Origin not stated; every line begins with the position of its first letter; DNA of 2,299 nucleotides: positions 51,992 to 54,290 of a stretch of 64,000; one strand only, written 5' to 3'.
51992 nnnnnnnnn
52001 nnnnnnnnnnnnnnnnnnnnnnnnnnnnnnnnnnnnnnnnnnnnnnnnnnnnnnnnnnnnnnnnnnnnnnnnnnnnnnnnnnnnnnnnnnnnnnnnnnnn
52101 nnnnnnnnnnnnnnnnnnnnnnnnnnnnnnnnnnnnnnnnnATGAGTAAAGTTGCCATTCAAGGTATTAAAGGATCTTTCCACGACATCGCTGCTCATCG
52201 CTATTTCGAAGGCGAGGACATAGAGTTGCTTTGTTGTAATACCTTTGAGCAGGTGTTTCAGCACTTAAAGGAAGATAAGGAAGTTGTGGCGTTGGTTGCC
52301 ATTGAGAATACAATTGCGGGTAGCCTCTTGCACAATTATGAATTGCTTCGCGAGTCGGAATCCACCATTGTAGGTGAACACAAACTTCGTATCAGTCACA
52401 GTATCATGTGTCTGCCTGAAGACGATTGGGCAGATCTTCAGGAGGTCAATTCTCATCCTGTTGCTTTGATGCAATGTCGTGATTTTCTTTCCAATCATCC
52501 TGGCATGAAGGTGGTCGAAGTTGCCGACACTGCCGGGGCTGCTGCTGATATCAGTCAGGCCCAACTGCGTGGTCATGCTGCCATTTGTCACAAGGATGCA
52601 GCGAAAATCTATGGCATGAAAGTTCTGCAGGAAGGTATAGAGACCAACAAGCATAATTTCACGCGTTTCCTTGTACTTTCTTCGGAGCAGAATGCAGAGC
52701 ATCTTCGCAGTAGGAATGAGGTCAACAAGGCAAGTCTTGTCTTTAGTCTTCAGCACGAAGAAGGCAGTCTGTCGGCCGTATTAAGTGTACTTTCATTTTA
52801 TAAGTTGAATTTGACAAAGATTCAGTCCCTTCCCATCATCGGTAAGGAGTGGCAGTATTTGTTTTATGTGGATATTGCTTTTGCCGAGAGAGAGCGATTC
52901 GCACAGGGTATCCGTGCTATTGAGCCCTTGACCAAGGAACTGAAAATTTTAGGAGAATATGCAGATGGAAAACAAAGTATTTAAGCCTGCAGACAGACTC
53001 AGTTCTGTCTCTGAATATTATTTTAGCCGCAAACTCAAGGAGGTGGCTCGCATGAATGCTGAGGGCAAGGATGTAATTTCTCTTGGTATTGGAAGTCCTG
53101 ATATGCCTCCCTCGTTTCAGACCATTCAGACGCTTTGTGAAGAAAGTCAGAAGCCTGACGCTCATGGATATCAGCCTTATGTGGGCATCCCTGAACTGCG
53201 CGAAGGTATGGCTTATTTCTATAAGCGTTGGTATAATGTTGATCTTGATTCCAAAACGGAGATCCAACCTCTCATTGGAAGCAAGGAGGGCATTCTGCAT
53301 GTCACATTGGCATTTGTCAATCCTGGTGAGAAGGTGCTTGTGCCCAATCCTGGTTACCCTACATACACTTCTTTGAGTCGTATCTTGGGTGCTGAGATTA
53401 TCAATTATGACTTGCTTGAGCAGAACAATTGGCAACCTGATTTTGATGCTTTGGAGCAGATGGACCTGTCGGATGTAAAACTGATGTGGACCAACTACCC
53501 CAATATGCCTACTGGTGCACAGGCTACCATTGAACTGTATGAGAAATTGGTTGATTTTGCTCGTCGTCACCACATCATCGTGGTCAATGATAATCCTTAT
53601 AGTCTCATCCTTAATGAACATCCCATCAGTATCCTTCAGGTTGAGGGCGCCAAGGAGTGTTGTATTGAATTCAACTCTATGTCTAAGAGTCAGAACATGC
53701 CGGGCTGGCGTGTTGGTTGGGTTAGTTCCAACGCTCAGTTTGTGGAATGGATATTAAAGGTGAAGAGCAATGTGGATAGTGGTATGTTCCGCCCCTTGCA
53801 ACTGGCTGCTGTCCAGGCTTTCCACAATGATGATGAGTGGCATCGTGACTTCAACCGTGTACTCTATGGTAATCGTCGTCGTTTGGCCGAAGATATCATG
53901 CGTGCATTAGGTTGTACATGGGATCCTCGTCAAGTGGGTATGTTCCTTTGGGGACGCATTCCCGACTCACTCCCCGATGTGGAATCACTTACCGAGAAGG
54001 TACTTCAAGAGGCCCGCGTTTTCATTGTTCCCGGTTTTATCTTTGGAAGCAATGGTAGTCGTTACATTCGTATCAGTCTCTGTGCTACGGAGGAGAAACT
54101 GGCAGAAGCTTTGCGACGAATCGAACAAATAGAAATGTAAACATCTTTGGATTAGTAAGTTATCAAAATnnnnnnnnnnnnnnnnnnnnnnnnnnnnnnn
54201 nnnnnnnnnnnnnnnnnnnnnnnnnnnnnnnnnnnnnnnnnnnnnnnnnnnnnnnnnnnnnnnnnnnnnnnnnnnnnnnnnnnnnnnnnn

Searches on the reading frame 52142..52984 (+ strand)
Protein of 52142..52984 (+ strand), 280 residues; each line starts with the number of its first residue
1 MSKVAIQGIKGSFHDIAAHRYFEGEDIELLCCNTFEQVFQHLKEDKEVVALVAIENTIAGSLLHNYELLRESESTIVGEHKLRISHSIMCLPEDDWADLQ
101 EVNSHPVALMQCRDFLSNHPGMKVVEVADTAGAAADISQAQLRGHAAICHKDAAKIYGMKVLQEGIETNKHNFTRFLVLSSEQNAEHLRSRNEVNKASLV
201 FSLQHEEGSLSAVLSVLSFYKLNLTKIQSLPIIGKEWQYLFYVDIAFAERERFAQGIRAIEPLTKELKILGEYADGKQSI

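Call 5: search_protein_families(library=pfam, proteins=[window:52142-52984:+])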
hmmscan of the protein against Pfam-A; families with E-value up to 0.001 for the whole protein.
window:52142-52984:+ (280 aa): 1 family
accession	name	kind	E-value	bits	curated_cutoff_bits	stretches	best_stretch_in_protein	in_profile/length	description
PF00800.23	PDT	-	4.9e-57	193.1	25.2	1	4-183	1-180/181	Prephenate dehydratase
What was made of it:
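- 52142..52984 (+): pheA, prephenate dehydratase: first structural gene of the operon. Pfam PF00800, E = 4.9e-57 (call 5).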

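Call 7: find_homologous_proteins(query=window:52142-52984:+)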
Query window:52142-52984:+ (280 aa): 8000 proteins with E <= 0.001 among 8000 candidates; the best 120 are listed.
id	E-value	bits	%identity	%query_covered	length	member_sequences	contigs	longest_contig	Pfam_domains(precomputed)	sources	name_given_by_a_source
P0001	4.7e-181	618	100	100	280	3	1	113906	PF00800.24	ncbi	-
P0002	8.0e-156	535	85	100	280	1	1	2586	PF00800.24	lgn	-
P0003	1.3e-155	534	86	100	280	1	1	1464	PF00800.24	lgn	-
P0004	3.8e-155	533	87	100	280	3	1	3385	PF00800.24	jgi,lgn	-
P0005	4.6e-155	533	86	100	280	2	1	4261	PF00800.24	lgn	-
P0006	6.7e-155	532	86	100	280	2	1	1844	PF00800.24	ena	-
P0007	1.3e-154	531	85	100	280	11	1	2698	PF00800.24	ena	-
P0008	3.5e-154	530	85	100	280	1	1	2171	PF00800.24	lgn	-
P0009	4.2e-154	529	84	100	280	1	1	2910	PF00800.24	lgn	-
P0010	5.0e-154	529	85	100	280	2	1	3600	PF00800.24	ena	-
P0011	2.9e-153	527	85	100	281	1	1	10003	PF00800.24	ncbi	-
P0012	3.8e-153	526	85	100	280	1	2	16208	PF00800.24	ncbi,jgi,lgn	-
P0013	4.7e-151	519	84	100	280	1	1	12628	PF00800.24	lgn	-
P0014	3.0e-150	517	83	100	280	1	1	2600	PF00800.24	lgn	-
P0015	1.8e-148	511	82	100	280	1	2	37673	PF00800.24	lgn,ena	-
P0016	1.2e-147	508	80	100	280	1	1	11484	PF00800.24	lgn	-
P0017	2.4e-145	501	77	100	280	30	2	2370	PF00800.24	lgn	-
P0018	3.1e-145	500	79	100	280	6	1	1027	PF00800.24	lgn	-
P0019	4.8e-145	500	79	100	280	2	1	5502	PF00800.24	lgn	-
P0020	1.6e-144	498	78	100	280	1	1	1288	PF00800.24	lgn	-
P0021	1.9e-144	498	78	100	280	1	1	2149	PF00800.24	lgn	-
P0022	2.1e-144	498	82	98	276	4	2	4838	PF00800.24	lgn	-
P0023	2.7e-144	497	78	100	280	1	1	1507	PF00800.24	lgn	-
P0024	4.3e-144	497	78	100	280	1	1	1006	PF00800.24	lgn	-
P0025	4.6e-144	496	79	100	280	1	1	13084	PF00800.24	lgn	-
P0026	4.7e-144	496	78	99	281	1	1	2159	PF00800.24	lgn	-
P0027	1.4e-143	495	79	100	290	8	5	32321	PF00800.24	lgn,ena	-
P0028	2.1e-143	494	76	100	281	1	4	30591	PF00800.24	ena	-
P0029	2.5e-143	494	76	100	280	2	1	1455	PF00800.24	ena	-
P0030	4.4e-143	493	76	100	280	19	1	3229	PF00800.24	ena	-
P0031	4.6e-143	493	77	99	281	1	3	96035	PF00800.24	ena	-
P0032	7.2e-143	493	75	100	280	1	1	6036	PF00800.24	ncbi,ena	-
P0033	1.1e-142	492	78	99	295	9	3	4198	PF00800.24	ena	-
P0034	1.4e-142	492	78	100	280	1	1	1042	PF00800.24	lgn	-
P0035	4.0e-142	490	77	100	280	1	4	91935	PF00800.24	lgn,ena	-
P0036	5.0e-142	490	75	100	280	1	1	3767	PF00800.24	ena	-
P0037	5.1e-142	490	78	100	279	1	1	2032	PF00800.24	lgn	-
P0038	5.9e-142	490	75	100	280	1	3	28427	PF00800.24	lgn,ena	-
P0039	6.4e-142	489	77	100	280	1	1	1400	PF00800.24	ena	-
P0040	6.6e-142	489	79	98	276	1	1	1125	PF00800.24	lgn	-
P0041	7.4e-142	489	79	98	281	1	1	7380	PF00800.24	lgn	-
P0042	8.1e-142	489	75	100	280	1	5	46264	PF00800.24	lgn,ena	-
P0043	9.0e-142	489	79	99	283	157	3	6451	PF00800.24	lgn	-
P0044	1.0e-141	489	76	100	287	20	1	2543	PF00800.24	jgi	jgi:prephenate dehydratase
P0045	1.0e-141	489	76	99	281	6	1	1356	PF00800.24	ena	-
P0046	1.1e-141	489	77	99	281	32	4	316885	PF00800.24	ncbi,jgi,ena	-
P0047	1.2e-141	489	77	100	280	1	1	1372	PF00800.24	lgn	-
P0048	1.5e-141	488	78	100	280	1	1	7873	PF00800.24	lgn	-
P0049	2.3e-141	488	76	100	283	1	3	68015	PF00800.24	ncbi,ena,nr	ncbi:MAG: prephenate dehydratase [Bacteroidaceae bacterium]|nr:prephenate dehydratase [Bacteroidacea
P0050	2.7e-141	487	75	100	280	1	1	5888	PF00800.24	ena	-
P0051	3.0e-141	487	77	100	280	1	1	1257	PF00800.24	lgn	-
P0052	4.0e-141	487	75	100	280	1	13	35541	PF00800.24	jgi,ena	-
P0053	6.0e-141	486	76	100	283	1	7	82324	PF00800.24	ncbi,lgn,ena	-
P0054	6.1e-141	486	79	98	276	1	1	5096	PF00800.24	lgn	-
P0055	6.5e-141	486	77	99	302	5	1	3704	PF00800.24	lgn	-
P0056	6.5e-141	486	79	99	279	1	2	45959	PF00800.24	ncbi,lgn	-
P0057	6.5e-141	486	77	99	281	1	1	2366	PF00800.24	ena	-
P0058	7.5e-141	486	78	100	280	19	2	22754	PF00800.24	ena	-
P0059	7.5e-141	486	75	100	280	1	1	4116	PF00800.24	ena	-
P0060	7.9e-141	486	79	99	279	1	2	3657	PF00800.24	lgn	-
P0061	8.0e-141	486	76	100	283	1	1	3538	PF00800.24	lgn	-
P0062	8.1e-141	486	76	100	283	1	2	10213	PF00800.24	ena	-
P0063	8.3e-141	486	75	100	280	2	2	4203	PF00800.24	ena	-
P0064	1.1e-140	485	77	99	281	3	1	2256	PF00800.24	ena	-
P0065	1.1e-140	485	77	99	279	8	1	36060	PF00800.24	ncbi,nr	ncbi:MAG: prephenate dehydratase [Bacteroidaceae bacterium]|nr:prephenate dehydratase [Bacteroidacea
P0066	1.1e-140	485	76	100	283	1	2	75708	PF00800.24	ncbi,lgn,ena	-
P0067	1.1e-140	485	76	100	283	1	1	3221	PF00800.24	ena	-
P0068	1.2e-140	485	77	100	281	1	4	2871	PF00800.24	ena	-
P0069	1.2e-140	485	78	99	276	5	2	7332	PF00800.24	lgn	-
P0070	1.3e-140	485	77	100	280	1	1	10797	PF00800.24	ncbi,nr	ncbi:MAG: prephenate dehydratase [Bacteroidaceae bacterium]|nr:prephenate dehydratase [Bacteroidacea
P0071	1.3e-140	485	76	99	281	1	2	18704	PF00800.24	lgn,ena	-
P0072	1.4e-140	485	80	98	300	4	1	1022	PF00800.24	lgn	-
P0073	1.5e-140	485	77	100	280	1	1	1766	PF00800.24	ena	-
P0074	1.5e-140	485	76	100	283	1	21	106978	PF00800.24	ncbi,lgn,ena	-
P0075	1.9e-140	485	78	99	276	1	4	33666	PF00800.24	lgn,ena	-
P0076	2.0e-140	485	78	99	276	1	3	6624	PF00800.24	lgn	-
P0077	2.5e-140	484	77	99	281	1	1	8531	PF00800.24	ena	-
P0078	2.6e-140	484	79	98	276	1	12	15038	PF00800.24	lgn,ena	-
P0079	2.6e-140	484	78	99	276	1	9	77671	PF00800.24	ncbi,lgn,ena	-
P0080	2.9e-140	484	76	100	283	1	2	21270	PF00800.24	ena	-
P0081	3.6e-140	484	76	99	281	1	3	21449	PF00800.24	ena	-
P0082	3.8e-140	484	75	100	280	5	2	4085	PF00800.24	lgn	-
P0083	4.0e-140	484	75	100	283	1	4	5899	PF00800.24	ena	-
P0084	4.5e-140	483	77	99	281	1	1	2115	PF00800.24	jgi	-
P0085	4.7e-140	483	76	99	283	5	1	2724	PF00800.24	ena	-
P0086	5.6e-140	483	76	100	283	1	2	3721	PF00800.24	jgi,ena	-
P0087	5.7e-140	483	74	100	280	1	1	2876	PF00800.24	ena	-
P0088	5.8e-140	483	77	99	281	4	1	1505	PF00800.24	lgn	-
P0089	8.6e-140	482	77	100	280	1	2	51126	PF00800.24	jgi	-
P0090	8.6e-140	482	75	99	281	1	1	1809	PF00800.24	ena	-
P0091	9.2e-140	482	76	99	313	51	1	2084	PF00800.24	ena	-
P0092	9.8e-140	482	77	100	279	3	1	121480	PF00800.24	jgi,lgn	-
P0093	9.8e-140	482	78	99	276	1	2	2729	PF00800.24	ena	-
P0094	9.9e-140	482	76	100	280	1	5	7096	PF00800.24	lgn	-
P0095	1.3e-139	482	78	99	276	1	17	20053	PF00800.24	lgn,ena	-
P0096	1.3e-139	482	77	100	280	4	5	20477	PF00800.24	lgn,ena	-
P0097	1.7e-139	482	78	99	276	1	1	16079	PF00800.24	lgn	-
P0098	1.7e-139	482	76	100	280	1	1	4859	PF00800.24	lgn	-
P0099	1.7e-139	482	78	99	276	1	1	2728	PF00800.24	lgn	-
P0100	1.9e-139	481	79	99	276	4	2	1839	PF00800.24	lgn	-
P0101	2.0e-139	481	77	98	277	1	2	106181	PF00800.24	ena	-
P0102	2.2e-139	481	77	98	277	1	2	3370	PF00800.24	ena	-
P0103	2.7e-139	481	78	100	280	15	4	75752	PF00800.24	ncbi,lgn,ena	-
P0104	2.8e-139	481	75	100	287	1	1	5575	PF00800.24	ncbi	-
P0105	2.8e-139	481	75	100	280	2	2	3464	PF00800.24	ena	-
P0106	3.1e-139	481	76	99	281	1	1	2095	PF00800.24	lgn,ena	-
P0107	3.1e-139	481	76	99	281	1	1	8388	PF00800.24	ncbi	-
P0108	3.3e-139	481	76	98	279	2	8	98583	PF00800.24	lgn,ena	-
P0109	3.7e-139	480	76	99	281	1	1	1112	PF00800.24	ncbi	-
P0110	4.0e-139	480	77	97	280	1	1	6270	PF00800.24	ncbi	-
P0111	4.0e-139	480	78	99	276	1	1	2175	PF00800.24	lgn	-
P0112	4.2e-139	480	76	100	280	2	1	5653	PF00800.24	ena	-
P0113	4.2e-139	480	76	99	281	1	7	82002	PF00800.24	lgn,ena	-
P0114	4.3e-139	480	76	99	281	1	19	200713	PF00800.24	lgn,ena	-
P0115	4.4e-139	480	76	100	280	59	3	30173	PF00800.24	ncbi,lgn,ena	-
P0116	4.5e-139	480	78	100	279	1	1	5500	PF00800.24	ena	-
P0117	4.8e-139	480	76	100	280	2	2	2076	PF00800.24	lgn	-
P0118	4.8e-139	480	78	98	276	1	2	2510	PF00800.24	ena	-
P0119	5.7e-139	480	76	99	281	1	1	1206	PF00800.24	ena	-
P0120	5.8e-139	480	76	99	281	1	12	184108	PF00800.24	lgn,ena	-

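Call 11: find_related_loci(query=A1, collection=genome_contigs, flank=2500)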
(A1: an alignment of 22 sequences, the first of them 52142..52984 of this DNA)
Query A1 (280 aa) in genome_contigs; peptide patterns used: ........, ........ (x = any residue, [..] = any of these).
600 stretches matched a pattern (row limit reached: there are more); 588 encode a relative of the query (tblastn E <= 1e-3); the best 80 are kept; 80 distinct loci.
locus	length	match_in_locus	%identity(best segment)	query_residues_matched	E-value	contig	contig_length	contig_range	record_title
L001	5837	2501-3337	76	1-280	2e-150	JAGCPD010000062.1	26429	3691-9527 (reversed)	MAG: Bacteroidaceae bacterium isolate RGIG9995 Yak_Reticulum-4__c745651, whole genome shotgun sequence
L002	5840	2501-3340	76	1-280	2e-150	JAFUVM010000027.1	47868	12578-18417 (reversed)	MAG: Bacteroidaceae bacterium isolate RGIG4863 Roe_deer_Rumen-1__c6017, whole genome shotgun sequence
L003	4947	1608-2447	77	1-280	2e-150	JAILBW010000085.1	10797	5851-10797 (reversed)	MAG: Bacteroidaceae bacterium isolate RUI569 k141_16176206_flag=0_multi=11.4169_len=10797, whole genome shotgun sequence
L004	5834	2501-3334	77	3-280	1e-149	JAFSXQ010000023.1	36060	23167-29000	MAG: Bacteroidaceae bacterium isolate RGIG3567 Goat_Rumen.Co__c195779, whole genome shotgun sequence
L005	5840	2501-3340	78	1-280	4e-149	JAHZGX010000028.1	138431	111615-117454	MAG: Prevotellaceae bacterium isolate HRGM_Genome_3177 HRGM_Genome_3177_28, whole genome shotgun sequence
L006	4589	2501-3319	78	1-273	1e-147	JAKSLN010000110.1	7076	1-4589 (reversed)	MAG: Bacteroidaceae bacterium isolate Horse_feces100 MAG100_110, whole genome shotgun sequence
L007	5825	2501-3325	77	1-275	2e-146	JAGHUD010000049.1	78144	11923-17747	MAG: Candidatus Physcousia equi isolate E4_MB2_112 c_000000953994, whole genome shotgun sequence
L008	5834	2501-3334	74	3-280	1e-145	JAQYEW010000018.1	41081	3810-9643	MAG: Prevotellaceae bacterium isolate SUG1803 k141_2839825, whole genome shotgun sequence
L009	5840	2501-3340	73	1-280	3e-145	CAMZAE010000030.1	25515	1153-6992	MAG TPA_asm: uncultured Prevotellaceae bacterium isolate SRR10912534_bin.99_metaWRAP_v1.3_MAG genome assembly, contig: E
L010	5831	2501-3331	76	3-279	8e-145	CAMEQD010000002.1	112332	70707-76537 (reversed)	MAG: uncultured Prevotellaceae bacterium isolate SRR11489791_bin.12_metaWRAP_v1.3_MAG genome assembly, contig: ERZ114668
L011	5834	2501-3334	74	3-280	3e-143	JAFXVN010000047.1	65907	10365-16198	MAG: Bacteroidaceae bacterium isolate RGIG6784 Sheep_Rumen-3__c846955, whole genome shotgun sequence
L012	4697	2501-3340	72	1-280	3e-143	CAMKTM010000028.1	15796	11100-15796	MAG: uncultured Prevotellaceae bacterium isolate SRR12081299_bin.10_metaWRAP_v1.3_MAG genome assembly, contig: ERZ122897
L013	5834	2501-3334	74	3-280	1e-141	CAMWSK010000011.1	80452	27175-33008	MAG TPA_asm: uncultured Prevotellaceae bacterium isolate SRR14411304_bin.4_metawrap_v1.3_MAG genome assembly, contig: NO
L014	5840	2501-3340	73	1-280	8e-141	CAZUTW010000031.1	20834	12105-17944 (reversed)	MAG TPA_asm: uncultured Bacteroidaceae bacterium isolate SRP222552_co1_309 genome assembly, contig: NODE_1420_length_208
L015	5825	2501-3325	72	3-277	3e-140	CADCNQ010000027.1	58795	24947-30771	MAG: uncultured Bacteroidales bacterium isolate RUG14814 genome assembly, contig: RUG14814_asm_27, whole genome shotgun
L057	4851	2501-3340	66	1-280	7e-132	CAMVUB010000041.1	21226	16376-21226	MAG TPA_asm: uncultured Prevotellaceae bacterium isolate SRR8387719_bin.79_metaWRAP_v1.3_MAG genome assembly, contig: ER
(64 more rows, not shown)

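Call 34: find_encoding_contigs(protein=P0001, flank=1000, max_places=2)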
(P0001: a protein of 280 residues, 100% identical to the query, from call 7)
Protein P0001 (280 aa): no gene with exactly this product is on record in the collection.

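Call 45: find_encoding_contigs(protein=P0012, flank=3000, max_places=2)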
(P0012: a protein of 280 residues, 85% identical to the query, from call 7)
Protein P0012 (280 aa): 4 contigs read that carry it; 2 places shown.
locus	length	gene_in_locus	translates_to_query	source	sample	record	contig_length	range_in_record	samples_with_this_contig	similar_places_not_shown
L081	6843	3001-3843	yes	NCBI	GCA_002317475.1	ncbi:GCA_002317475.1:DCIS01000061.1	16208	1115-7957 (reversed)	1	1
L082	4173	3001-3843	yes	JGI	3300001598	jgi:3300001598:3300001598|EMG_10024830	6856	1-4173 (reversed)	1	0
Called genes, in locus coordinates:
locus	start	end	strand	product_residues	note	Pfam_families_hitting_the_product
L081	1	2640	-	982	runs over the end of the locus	PF01326:PPDK_N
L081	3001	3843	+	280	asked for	PF00800:PDT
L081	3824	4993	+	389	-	PF00155:Aminotran_1_2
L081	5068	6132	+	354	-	PF00793:DAHP_synth_1, PF01817:CM_2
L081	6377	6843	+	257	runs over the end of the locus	PF02153:PDH_N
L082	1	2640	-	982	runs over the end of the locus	PF01326:PPDK_N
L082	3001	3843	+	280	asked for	PF00800:PDT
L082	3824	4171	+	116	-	?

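Call 46: find_encoding_contigs(protein=P0011, flank=3000, max_places=2)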
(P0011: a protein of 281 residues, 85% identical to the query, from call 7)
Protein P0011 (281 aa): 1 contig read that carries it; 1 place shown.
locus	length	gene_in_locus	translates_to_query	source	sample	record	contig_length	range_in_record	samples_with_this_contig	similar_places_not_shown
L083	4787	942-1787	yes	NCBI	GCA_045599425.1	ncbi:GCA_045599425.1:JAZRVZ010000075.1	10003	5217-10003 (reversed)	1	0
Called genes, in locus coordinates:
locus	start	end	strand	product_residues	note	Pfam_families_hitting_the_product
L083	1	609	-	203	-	?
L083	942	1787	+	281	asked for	PF00800:PDT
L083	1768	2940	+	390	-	PF00155:Aminotran_1_2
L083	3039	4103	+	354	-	PF00793:DAHP_synth_1, PF01817:CM_2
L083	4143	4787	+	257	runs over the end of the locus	PF02153:PDH_N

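Call 47: find_encoding_contigs(protein=P0015, flank=3000, max_places=2)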
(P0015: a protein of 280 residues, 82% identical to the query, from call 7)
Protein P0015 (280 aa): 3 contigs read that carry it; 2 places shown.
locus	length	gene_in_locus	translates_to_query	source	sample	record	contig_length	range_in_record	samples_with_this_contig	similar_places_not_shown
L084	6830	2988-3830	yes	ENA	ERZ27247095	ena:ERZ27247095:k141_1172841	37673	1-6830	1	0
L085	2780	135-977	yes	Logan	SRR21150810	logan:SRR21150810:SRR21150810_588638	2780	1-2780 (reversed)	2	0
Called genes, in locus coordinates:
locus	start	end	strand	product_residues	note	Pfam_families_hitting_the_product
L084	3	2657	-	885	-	?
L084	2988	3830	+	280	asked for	PF00800:PDT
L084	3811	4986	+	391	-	PF00155:Aminotran_1_2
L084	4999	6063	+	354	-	PF00793:DAHP_synth_1, PF01817:CM_2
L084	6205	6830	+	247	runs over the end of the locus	PF02153:PDH_N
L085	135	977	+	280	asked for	PF00800:PDT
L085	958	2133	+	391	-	PF00155:Aminotran_1_2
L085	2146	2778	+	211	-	?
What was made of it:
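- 52959..54140 (+): Class I/II aminotransferase (aromatic or aspartate type). Same gene order in L081, L083 and L084 (calls 45-47).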

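Call 49: list_cluster_members(proteins=[P0001])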
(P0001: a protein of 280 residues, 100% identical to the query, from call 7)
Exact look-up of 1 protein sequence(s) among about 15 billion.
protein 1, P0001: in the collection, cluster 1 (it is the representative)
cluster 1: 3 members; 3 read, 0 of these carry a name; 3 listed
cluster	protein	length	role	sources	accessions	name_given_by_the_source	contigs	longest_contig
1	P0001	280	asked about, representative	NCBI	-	-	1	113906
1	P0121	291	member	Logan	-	-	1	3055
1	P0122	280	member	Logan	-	-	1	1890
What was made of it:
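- Tried and rejected: The exact PheA sequence is in the protein collection, but without a name or retrievable contig (calls 34, 49).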

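Call 64: search_protein_families(library=pfam, proteins=[L012:1564-2481:+, L057:1016-2488:+])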
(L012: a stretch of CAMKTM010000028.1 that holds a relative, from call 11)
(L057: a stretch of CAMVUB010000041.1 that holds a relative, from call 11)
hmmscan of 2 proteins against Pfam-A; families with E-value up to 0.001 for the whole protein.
L012:1564-2481:+ (306 aa): 9 families
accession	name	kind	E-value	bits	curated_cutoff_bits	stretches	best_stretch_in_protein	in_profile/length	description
PF08241.18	Methyltransf_11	-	3.7e-17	63.2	21.2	1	91-184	1-95/95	Methyltransferase domain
PF13649.12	Methyltransf_25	-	1.2e-14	55.2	27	1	90-180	1-97/97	Methyltransferase domain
PF13847.12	Methyltransf_31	-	6e-14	52.4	27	1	84-202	1-124/145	Methyltransferase domain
PF08242.18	Methyltransf_12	-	2.7e-11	44.5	30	1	91-182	1-98/98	Methyltransferase domain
PF13489.12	Methyltransf_23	-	2.7e-09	37.4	27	1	83-192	19-124/164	Methyltransferase domain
PF07021.18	MetW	-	5.8e-07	29.8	21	1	79-177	6-103/193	Methionine biosynthesis protein MetW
PF02353.26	CMAS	-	7.4e-06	25.9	27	1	84-248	60-227/273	Mycolic acid cyclopropane synthetase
PF01209.24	Ubie_methyltran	-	7.9e-05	22.5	20.1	1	144-188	111-155/233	ubiE/COQ5 methyltransferase family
PF02390.23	Methyltransf_4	-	0.00045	20.2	24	0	90-121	5-36/173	Putative methyltransferase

L057:1016-2488:+ (491 aa): 1 family
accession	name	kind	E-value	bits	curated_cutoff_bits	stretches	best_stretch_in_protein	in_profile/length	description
PF00291.31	PALP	-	5.7e-42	144.5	35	1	115-453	4-295/295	Pyridoxal-phosphate dependent enzyme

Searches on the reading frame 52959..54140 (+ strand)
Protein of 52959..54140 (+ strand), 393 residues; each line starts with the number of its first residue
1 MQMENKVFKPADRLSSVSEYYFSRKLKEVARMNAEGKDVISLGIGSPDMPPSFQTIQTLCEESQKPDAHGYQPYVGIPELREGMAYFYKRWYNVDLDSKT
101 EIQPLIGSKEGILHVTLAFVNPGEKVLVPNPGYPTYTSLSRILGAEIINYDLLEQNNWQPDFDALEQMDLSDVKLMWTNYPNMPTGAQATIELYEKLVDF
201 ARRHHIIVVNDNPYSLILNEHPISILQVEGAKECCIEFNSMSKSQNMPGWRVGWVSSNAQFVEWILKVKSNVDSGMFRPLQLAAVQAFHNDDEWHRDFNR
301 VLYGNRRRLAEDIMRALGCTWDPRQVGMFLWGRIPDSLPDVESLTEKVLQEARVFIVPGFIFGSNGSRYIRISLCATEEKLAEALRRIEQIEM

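Call 5: search_protein_families(library=pfam, proteins=[window:52959-54140:+])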
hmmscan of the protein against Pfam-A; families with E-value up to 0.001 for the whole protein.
window:52959-54140:+ (393 aa): 1 family
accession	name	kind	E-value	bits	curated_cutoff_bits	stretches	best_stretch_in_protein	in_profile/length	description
PF00155.27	Aminotran_1_2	-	7.3e-62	210.1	19.7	1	37-388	1-361/361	Aminotransferase class I and II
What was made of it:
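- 52959..54140 (+): Pfam PF00155 (call 5).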
